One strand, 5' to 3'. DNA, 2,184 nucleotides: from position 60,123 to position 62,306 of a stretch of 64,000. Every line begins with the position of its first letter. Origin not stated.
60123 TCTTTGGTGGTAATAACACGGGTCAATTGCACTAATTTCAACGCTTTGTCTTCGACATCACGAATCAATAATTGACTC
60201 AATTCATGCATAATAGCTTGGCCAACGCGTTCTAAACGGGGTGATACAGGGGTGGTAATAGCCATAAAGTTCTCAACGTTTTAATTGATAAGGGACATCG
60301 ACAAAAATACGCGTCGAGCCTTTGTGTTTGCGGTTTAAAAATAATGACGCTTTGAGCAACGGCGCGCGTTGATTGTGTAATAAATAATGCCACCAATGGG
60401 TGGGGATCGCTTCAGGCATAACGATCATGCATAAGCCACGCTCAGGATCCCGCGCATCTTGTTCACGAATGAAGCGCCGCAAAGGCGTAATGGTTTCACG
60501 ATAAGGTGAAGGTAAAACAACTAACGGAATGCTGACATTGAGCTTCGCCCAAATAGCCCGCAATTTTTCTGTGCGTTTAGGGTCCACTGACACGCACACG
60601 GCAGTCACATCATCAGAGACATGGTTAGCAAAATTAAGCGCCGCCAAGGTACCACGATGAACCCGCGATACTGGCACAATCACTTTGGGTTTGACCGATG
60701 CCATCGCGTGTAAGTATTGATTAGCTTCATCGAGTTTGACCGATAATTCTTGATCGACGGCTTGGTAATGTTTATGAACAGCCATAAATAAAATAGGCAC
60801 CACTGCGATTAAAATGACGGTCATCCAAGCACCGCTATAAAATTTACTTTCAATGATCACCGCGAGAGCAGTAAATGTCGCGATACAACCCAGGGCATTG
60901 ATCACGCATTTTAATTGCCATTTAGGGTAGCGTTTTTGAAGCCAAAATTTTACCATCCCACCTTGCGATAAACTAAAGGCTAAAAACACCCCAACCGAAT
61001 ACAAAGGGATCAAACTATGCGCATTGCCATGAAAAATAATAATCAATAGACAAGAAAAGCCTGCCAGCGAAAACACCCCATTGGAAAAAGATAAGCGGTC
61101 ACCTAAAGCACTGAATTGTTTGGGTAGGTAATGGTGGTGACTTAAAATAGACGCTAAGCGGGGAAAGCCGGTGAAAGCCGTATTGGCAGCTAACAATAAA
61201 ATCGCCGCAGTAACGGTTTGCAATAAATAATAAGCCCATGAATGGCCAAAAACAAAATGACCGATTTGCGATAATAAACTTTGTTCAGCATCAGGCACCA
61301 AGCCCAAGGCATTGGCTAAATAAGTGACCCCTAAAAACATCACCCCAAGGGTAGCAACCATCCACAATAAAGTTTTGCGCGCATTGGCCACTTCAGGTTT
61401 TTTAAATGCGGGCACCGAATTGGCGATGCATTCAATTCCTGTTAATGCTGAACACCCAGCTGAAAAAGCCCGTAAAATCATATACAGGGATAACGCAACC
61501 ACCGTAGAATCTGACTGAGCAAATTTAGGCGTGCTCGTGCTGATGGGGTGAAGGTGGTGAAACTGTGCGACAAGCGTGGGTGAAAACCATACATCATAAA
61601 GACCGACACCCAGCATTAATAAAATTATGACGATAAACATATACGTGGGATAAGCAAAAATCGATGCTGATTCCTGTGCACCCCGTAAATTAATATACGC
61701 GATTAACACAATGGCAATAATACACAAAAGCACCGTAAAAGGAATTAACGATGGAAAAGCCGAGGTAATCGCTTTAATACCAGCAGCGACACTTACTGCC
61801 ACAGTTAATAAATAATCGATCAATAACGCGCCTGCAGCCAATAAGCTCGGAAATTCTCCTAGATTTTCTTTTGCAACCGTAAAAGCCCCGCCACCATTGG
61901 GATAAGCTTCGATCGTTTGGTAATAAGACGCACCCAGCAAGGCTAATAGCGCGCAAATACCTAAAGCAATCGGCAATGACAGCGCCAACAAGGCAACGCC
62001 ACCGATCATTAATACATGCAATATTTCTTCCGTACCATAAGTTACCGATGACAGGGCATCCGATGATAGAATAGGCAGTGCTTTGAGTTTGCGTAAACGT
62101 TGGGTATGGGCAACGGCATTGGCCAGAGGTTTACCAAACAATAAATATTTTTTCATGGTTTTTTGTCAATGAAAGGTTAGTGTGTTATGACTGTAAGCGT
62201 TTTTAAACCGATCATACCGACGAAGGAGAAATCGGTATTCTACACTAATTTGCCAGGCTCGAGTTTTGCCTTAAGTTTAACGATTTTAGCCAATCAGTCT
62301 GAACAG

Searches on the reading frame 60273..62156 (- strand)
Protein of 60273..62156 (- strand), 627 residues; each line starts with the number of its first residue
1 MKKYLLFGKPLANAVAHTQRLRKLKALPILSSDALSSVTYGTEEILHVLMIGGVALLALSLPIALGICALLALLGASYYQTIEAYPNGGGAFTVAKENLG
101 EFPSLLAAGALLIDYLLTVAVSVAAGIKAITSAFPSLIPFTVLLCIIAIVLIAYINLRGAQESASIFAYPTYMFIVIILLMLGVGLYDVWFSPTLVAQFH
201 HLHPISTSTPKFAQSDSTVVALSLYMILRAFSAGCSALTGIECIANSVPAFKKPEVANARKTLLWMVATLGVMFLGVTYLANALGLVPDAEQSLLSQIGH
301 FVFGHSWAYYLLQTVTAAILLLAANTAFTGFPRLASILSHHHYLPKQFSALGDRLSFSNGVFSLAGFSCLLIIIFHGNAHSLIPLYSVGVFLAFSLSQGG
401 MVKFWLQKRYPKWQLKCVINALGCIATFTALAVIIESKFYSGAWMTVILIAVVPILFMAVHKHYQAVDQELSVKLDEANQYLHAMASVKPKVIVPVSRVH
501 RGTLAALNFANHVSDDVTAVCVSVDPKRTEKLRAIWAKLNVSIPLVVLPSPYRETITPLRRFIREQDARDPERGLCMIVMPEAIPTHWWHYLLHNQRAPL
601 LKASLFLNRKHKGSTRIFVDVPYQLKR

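Call 51: search_protein_families(library=pfam, proteins=[window:60273-62156:-], max_evalue=0.001)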
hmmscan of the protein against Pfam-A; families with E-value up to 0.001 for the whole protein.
window:60273-62156:- (627 aa): 2 families
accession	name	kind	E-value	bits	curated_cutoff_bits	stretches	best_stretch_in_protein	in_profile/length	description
PF13520.12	AA_permease_2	-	2.3e-33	116.2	27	1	54-451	25-425/427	Amino acid permease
PF02705.21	K_trans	-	0.00039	19.5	24.8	0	102-469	94-438/454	K+ potassium transporter integral membrane domain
